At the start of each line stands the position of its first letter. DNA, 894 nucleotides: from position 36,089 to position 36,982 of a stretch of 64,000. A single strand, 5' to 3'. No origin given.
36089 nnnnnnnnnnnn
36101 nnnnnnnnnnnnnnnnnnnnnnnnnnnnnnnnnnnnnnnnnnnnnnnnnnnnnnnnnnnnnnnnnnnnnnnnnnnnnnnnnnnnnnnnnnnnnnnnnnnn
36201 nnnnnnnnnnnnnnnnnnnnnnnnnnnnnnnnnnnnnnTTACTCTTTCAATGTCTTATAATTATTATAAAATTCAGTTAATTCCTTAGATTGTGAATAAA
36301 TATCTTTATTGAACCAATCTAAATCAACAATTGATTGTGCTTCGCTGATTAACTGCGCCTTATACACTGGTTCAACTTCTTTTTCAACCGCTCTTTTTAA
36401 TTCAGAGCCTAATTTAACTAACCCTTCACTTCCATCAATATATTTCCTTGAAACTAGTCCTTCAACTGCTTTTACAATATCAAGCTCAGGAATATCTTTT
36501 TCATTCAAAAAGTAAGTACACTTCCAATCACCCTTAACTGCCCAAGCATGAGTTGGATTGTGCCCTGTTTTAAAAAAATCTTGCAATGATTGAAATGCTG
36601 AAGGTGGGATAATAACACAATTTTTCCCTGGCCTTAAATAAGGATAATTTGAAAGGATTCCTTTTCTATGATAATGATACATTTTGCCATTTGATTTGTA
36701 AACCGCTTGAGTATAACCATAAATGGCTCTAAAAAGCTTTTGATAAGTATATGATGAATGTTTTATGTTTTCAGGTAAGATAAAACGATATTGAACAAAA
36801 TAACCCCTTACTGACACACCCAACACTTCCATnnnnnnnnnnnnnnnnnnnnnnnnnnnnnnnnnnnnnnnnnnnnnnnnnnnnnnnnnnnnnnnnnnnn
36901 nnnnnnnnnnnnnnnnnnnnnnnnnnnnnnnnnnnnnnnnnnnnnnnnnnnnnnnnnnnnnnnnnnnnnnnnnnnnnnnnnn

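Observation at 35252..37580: Candidate replication origin without orc1/cdc6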

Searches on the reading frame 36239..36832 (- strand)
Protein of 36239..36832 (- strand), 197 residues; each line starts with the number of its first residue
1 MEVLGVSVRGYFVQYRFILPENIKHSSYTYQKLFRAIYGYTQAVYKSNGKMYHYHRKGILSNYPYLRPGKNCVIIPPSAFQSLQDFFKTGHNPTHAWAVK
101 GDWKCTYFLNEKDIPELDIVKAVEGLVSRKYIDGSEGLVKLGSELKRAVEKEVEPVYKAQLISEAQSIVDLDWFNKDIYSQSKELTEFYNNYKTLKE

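Call 7: search_protein_families(library=pfam, proteins=[window:36239-36832:-], max_evalue=0.01)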
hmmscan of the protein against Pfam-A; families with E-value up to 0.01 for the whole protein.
window:36239-36832:- (197 aa): 0 families

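Call 19: search_protein_families(library=ncbifam, proteins=[window:36239-36832:-], max_evalue=0.01)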
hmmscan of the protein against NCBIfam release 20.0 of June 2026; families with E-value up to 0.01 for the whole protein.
window:36239-36832:- (197 aa): 0 families

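Call 24: find_homologous_proteins(query=window:36239-36829:-)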
Query window:36239-36829:- (196 aa): 427 proteins with E <= 0.001 among 509 candidates; the best 120 are listed.
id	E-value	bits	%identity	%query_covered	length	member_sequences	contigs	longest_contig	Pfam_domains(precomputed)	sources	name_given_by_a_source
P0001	2.4e-124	430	96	99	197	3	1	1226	-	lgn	-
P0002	1.2e-100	353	77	99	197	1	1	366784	-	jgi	jgi:hypothetical protein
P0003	7.8e-100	350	78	99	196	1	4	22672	-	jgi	jgi:hypothetical protein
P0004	4.3e-98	345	78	98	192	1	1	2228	-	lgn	-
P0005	6.7e-97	341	76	99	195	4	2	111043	-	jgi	jgi:hypothetical protein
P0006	3.8e-95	335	78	99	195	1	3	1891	-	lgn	-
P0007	9.0e-95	334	74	99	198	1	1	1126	-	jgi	-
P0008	1.0e-94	334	74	98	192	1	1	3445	-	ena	-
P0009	2.9e-94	332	74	98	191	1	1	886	-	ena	-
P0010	3.5e-94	332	72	98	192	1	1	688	-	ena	-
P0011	1.5e-93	330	75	98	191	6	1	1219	-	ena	-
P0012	1.5e-93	330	74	98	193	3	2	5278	-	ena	-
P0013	1.7e-93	330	73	99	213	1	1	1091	-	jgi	jgi:hypothetical protein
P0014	2.2e-93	329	73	99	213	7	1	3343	-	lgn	-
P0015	3.2e-93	329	75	99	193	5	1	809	-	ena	-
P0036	1.9e-90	320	72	97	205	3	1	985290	-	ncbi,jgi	ncbi:MAG: hypothetical protein WC821_02310 [archaeon]|jgi:hypothetical protein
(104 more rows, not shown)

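Call 26: find_encoding_contigs(protein=P0036, flank=10000, max_places=3)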
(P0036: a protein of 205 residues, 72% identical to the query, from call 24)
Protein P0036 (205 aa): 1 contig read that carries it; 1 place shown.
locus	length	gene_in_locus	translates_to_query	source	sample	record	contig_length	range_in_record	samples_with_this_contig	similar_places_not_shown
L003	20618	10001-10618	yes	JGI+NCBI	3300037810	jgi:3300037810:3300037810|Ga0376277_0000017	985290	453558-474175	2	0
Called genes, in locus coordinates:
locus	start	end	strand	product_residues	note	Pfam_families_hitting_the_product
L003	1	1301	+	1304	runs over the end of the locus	-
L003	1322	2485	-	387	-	-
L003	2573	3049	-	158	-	PF00004:AAA (weak), PF01712:dNK (faint), PF13238:AAA_18, PF13521:AAA_28 (weak), PF13671:AAA_33 (faint), PF13207:AAA_17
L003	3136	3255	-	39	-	-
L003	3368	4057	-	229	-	-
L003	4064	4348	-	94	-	-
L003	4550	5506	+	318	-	-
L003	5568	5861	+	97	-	PF21473:OB_Ssb-like (weak), PF01336:tRNA_anti-codon (weak)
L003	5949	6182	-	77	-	-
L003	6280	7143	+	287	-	PF01564:Spermine_synth (weak), PF03602:Cons_hypoth95, PF05175:MTS, PF13649:Methyltransf_25 (weak)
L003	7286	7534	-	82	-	-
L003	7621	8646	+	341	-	PF13495:Phage_int_SAM_4, PF00589:Phage_integrase, PF22823:MrpR_C_cat (faint)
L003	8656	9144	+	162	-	-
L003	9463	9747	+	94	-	-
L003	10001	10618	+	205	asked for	-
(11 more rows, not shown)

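Call 27: find_encoding_contigs(protein=P0002, flank=10000, max_places=3)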
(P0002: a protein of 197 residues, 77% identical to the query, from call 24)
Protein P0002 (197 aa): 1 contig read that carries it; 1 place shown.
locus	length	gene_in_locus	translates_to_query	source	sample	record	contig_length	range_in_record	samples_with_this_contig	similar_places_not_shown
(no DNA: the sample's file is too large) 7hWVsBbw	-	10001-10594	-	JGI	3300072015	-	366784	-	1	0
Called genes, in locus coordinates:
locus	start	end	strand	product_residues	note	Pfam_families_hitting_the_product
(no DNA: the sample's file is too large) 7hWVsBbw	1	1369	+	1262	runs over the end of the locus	-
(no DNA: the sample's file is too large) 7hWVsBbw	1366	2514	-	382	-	-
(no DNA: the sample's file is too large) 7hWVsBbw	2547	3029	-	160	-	PF01712:dNK (faint), PF13238:AAA_18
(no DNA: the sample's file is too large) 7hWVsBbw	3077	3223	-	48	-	-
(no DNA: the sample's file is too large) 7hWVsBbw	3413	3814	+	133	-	PF00293:NUDIX, PF14815:NUDIX_4 (weak)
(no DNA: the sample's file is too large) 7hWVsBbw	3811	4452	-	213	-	PF03104:DNA_pol_B_exo1 (weak)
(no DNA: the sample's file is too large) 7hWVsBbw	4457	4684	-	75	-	-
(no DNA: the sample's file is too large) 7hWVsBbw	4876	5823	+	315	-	PF01037:AsnC_trans_reg (weak)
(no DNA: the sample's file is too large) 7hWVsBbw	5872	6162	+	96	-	-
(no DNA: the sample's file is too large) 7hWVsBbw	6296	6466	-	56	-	-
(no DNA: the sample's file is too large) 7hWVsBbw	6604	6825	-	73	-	-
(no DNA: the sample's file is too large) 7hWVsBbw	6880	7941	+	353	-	PF21088:MS_channel_1st, PF00924:MS_channel_2nd, PF21082:MS_channel_3rd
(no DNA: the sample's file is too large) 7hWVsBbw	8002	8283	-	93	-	-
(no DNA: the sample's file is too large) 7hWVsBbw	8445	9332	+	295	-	PF02899:Phage_int_SAM_1 (faint), PF13495:Phage_int_SAM_4, PF00589:Phage_integrase, PF22823:MrpR_C_cat (weak)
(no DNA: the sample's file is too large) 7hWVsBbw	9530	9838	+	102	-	PF05239:PRC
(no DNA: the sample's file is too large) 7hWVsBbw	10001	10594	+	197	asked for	-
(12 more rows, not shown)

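Call 33: find_related_loci(query=A1, collection=genome_contigs, flank=10000)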
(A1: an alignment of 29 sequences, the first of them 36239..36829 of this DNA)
Query A1 (196 aa) in genome_contigs; peptide patterns used: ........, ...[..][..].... (x = any residue, [..] = any of these).
157 stretches matched a pattern; 135 encode a relative of the query (tblastn E <= 1e-3); the best 80 are kept; 80 distinct loci.
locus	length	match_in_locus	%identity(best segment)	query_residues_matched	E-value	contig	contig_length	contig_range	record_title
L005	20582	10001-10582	73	1-195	3e-98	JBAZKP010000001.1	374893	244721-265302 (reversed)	MAG: archaeon isolate SO_2017_LW4_146 scaffold_74_c1_LW137-91_2017, whole genome shotgun sequence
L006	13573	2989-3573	74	1-196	3e-98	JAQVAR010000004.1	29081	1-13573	MAG: Candidatus ainarchaeum sp. isolate STD2_46 NODE_5632_length_29081_cov_4.852179_Sandtown_D2, whole genome shotgun se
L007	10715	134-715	74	1-195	5e-98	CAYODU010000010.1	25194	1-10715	MAG TPA_asm: uncultured archaeon isolate SRP178699_co1_626 genome assembly, contig: NODE_2214_length_25194_cov_5.706074,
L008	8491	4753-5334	73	1-195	1e-96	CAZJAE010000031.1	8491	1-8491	MAG TPA_asm: uncultured archaeon isolate binchicken_co115_24 genome assembly, contig: NODE_12310_length_8491_cov_5.68278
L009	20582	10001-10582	73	1-195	7e-97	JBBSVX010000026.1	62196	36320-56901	MAG: archaeon isolate H43-bin240_1 H43_bin240_1_000000000026, whole genome shotgun sequence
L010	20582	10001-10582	72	1-195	2e-96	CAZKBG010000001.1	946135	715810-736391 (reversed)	MAG TPA_asm: uncultured archaeon isolate binchicken_co115_172 genome assembly, contig: NODE_1_length_946135_cov_25.42479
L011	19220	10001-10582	72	1-195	2e-96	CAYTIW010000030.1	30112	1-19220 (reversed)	MAG TPA_asm: uncultured Planctomycetales bacterium isolate binchicken_co115_236 genome assembly, contig: NODE_2556_lengt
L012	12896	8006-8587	73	1-195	6e-96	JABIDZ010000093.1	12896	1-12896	MAG: Candidatus Iainarchaeum archaeon isolate SI048_bin86 k141_1060216, whole genome shotgun sequence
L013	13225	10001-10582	72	1-195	1e-95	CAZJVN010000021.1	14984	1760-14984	MAG TPA_asm: uncultured archaeon isolate SRP263991_co4_116 genome assembly, contig: NODE_5915_length_14984_cov_8.995244,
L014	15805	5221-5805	72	1-196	2e-94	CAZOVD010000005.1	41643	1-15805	MAG TPA_asm: uncultured archaeon isolate SRP193661_co2_56 genome assembly, contig: NODE_905_length_41643_cov_7.624555, w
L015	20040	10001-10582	69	1-195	1e-93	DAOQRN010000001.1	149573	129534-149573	MAG TPA_asm: archaeon isolate AMR_MDS_1191 NODE_14_length_149573_cov_8.758303, whole genome shotgun sequence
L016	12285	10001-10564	70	7-195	3e-93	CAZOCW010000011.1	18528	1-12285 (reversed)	MAG TPA_asm: uncultured archaeon isolate SRP272421_co2_118 genome assembly, contig: NODE_8908_length_18528_cov_4.962053,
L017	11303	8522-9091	71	5-195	2e-93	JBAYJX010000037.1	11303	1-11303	MAG: archaeon isolate SO_2016_GW1_66 scaffold10343_OW334_2016, whole genome shotgun sequence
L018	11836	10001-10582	71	1-195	6e-93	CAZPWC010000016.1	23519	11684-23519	MAG TPA_asm: uncultured archaeon isolate SRP178699_co1_643 genome assembly, contig: NODE_2503_length_23519_cov_7.311669,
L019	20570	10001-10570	69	5-195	3e-92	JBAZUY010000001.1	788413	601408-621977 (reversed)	MAG: archaeon isolate SO_2017_GW1_24 NODE_43_length_788413_cov_2.329335_OW334_2017, whole genome shotgun sequence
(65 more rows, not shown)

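Call 39: predict_structure(alignment_id=A1)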
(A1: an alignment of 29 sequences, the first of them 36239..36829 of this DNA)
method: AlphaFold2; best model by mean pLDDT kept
length: 196 residues; sequences in the alignment: 29
mean_pLDDT: 87.4   pTM: 0.82
mean pLDDT of the five models: 87.4, 87.1, 86.9, 86.0, 85.6
residues with pLDDT >= 90: 125; 70-90: 50; 50-70: 18; < 50: 3
segments of 3 or more residues with pLDDT < 50: 1-3
pLDDT, mean of each block of 10 residues (from residue 1): 72 90 73 89 73 83 94 96 88 63 90 95 94 84 93 92 96 94 97 95
secondary structure, 60 per line:
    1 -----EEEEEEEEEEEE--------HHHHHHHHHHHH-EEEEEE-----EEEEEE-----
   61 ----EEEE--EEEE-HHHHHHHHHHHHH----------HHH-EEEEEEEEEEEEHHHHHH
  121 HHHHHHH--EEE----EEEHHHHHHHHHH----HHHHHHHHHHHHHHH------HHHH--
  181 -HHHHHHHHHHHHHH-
elements in order: E6-17 H26-37 E39-44 E50-55 E65-68 E71-74 H76-88 E103-114 H115-127 E130-132 E137-139 H140-149 H154-168 H175-178 H182-195

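Call 42: fold_search(model_id=the predicted structure, library=pdb)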
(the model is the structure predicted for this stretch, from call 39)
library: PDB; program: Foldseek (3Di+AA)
matches with E <= 10: 683; with E <= 0.001: 0
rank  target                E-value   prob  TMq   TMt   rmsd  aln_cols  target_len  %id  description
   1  3rw6_B                3.3e-02  0.35  0.23  0.20  12.7       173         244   10  Structure of nuclear RNA export factor TAP bound to CTE RNA (released 2011-08-10)
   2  7c79_B                7.5e-02  0.20  0.22  0.07  17.0       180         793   11  Cryo-EM structure of yeast Ribonuclease MRP (released 2020-07-08)
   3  6jop                  1.1e-01  0.10  0.20  0.16  15.0       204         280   11  Crystal structures of phage NrS-1 N300-dNTPs-Mg2+ complex provide molecular mechanisms for substrate specificity (released 2019-06-26)
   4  5d4n_B                1.4e-01  0.23  0.17  0.30  14.3       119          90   13  Structure of CPII bound to ADP, AMP and acetate, from Thiomonas intermedia K12 (released 2016-09-28)
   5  9dxd_A                1.7e-01  0.07  0.12  0.06  25.2       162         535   11  attLmm bound serine integrase and RDF complex in the pre-rotation state (released 2026-01-21)
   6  2fiu_A                1.8e-01  0.23  0.21  0.32  12.7       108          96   14  Crystal Structure of the Conserved Protein of Unknown Function ATU0297 from Agrobacterium tumefaciens (released 2006-02-14)
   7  2nyd_B                1.8e-01  0.08  0.19  0.12  22.6       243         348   10  Crystal structure of Staphylococcus aureus hypothetical protein SA1388 (released 2007-01-09)
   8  9pyc_A                2.0e-01  0.33  0.22  0.09  12.1       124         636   11  Cryo-EM structure of EF-G and RaiA simultaneously bound to an E. coli ribosome imaged in a cell lysate (released 2026-02-18)
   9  5d4o_B                2.3e-01  0.18  0.18  0.32  14.5       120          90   15  Structure of CPII, a nitrogen regulatory PII-like protein from Thiomonas intermedia K12, bound to ADP, AMP and bicarbo (released 2016-09-28)
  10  9dxf_A                2.4e-01  0.03  0.12  0.05  28.7       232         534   11  attLmm bound serine integrase and RDF complex in the post-rotation state (released 2026-01-21)
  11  8ump_B                2.6e-01  0.18  0.19  0.30  12.9       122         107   10  T33-ml35 - Designed Tetrahedral Protein Cage Using Machine Learning Algorithms (released 2023-11-15)
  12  6k9a                  2.6e-01  0.06  0.17  0.14  15.4       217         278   11  The complex of NrS-1 N terminal domain (1-305) with dGTP (released 2020-06-17)
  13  8tby_A                2.6e-01  0.06  0.16  0.10  15.3       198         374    8  Apo Bcs1, unsymmetrized (released 2024-06-05)
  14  4o3m_A                2.7e-01  0.06  0.13  0.05  22.8       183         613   10  Ternary complex of Bloom's syndrome helicase (released 2014-03-12)
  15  9ij0_A                2.7e-01  0.03  0.11  0.04  22.4       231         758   11  Cryo-EM Structure of MILI-piRNA-target (8-nt) (released 2024-11-13)
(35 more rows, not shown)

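Call 87: search_protein_representatives(alignment_id=A1)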
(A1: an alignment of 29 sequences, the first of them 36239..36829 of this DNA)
Query: 29 sequences, 193 profile positions. Proteins with E-value up to 0.001 (for the whole library): 71; up to 1e-10: 43; up to 1e-30: 21. The best 71 are listed.
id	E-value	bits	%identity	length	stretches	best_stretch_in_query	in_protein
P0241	3.2e-81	288.0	-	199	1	1-191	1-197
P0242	2.3e-78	278.7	-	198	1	1-191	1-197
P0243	1.8e-74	266.0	-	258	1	2-192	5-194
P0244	1.0e-71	257.0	-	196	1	1-187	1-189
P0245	3.1e-66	239.1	-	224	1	4-149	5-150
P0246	1.8e-61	223.6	-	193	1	1-188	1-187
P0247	8.6e-56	205.0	-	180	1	1-189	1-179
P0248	3.3e-54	199.9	-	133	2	1-86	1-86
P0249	5.3e-54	199.2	-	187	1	2-139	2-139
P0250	1.7e-46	174.7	-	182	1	73-191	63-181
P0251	1.3e-45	171.9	-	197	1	3-189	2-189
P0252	6.4e-44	166.3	-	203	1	6-192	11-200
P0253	1.5e-43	165.1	-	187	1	4-190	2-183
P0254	1.0e-38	149.3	-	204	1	6-188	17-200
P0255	4.6e-38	147.2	-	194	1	4-191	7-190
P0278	2.5e-12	63.2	-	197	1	22-179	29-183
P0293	3.8e-07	46.3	-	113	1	26-83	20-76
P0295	2.0e-06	44.0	-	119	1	11-89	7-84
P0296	2.0e-06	44.0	-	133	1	27-87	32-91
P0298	7.3e-06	42.1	-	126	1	27-86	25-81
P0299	1.0e-05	41.6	-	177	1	26-95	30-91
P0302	1.6e-05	41.0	-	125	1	26-98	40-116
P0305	2.6e-05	40.3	-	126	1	20-101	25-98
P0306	3.6e-05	39.9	-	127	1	26-86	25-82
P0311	4.3e-04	36.4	-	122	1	21-84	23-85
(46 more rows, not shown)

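Call 88: search_protein_families(library=pfam, proteins=[P0278, P0293, P0295, P0296, P0298, P0299, P0302, P0305, P0306, P0311], max_evalue=0.01)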
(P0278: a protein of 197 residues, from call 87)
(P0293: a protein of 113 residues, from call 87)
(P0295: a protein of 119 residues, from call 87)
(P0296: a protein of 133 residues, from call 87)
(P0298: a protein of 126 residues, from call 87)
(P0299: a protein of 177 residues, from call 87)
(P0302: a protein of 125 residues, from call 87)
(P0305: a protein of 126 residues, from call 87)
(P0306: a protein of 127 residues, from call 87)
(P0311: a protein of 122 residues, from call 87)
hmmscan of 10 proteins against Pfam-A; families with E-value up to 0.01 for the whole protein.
P0278 (197 aa): 0 families

P0293 (113 aa): 0 families

P0295 (119 aa): 0 families

P0296 (133 aa): 0 families

P0298 (126 aa): 0 families

P0299 (177 aa): 0 families

P0302 (125 aa): 0 families

P0305 (126 aa): 1 family
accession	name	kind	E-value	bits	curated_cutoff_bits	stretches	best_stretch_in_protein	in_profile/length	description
PF06256.17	Nucleo_LEF-12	-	0.008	16.6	27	1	10-63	53-106/164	Nucleopolyhedrovirus LEF-12 protein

P0306 (127 aa): 0 families

P0311 (122 aa): 0 families

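Call 89: find_related_loci(query=A1, collection=viral_contigs, flank=5000)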
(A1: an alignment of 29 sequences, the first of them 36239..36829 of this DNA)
Query A1 (196 aa) in viral_contigs; peptide patterns used: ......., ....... (x = any residue, [..] = any of these).
67 stretches matched a pattern, but none encodes a relative of the query by tblastn (E <= 1e-3).
